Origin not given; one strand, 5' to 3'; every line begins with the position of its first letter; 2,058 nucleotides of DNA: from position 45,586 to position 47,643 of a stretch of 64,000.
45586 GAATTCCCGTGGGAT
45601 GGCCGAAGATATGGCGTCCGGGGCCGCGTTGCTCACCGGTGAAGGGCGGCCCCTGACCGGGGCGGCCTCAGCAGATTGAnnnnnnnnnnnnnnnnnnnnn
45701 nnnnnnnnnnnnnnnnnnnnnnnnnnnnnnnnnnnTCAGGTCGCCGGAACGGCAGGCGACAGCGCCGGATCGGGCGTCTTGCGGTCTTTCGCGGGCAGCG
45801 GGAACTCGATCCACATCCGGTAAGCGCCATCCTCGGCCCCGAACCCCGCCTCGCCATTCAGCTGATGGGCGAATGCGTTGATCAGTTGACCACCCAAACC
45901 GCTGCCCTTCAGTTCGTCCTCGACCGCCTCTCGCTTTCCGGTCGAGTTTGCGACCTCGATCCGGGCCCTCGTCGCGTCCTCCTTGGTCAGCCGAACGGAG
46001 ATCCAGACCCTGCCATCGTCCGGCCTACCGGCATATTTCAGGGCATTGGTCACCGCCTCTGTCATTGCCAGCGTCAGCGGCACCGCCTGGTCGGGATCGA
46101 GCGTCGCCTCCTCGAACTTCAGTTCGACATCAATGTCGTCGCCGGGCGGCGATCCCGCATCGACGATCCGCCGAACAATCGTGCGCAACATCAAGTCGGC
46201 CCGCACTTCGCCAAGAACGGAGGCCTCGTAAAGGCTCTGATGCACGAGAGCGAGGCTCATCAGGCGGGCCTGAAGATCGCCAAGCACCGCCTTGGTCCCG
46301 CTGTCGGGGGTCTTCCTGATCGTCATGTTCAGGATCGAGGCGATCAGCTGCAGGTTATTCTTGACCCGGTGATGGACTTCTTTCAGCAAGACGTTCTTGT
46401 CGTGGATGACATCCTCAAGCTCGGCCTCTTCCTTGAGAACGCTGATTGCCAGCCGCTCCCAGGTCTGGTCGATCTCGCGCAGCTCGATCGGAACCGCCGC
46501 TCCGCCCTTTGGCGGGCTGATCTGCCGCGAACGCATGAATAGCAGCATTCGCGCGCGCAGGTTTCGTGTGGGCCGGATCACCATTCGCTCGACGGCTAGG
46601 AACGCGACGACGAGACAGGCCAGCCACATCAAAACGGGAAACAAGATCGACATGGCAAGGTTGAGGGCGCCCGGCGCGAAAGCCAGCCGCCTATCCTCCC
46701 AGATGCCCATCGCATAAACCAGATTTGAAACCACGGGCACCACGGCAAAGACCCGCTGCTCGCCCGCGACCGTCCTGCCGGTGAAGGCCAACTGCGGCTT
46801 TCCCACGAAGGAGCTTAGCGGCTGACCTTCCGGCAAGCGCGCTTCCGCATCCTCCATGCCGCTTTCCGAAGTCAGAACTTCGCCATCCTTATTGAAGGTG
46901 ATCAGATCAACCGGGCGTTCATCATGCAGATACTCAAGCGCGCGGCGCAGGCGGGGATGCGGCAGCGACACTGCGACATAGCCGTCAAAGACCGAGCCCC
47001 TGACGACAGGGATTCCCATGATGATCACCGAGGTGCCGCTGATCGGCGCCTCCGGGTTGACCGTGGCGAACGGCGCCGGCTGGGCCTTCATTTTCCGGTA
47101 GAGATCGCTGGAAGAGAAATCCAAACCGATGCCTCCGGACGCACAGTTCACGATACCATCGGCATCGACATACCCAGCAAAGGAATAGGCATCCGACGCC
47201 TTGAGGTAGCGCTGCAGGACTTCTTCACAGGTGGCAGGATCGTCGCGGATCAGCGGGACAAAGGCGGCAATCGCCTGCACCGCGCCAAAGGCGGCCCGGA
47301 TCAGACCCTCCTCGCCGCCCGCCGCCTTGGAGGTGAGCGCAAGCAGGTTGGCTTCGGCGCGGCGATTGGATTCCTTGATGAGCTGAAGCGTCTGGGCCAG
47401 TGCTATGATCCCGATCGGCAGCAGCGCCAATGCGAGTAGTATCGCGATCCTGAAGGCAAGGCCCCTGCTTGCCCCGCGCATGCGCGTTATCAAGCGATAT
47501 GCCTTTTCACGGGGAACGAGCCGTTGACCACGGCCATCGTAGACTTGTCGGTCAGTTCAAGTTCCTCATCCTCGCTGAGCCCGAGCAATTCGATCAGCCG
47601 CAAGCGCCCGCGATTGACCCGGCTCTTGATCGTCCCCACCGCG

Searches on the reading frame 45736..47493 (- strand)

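Call 11: search_protein_families(library=pfam, proteins=[window:45736-47493:-], max_evalue=0.001)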
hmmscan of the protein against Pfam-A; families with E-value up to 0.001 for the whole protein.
window:45736-47493:- (585 aa): 4 families
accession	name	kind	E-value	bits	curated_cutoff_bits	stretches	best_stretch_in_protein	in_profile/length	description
PF07568.18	HisKA_2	-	4.5e-20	72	22.3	1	372-445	1-74/76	Histidine kinase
PF07536.20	HWE_HK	-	2.9e-10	41.2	22.8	1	372-428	1-55/83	HWE histidine kinase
PF02518.31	HATPase_c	-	3.8e-06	27.7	26.4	1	471-567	4-110/111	Histidine kinase-, DNA gyrase B-, and HSP90-like ATPase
PF13581.12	HATPase_c_2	-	2.3e-05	24.8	27.4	1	461-545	20-112/127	Histidine kinase-like ATPase domain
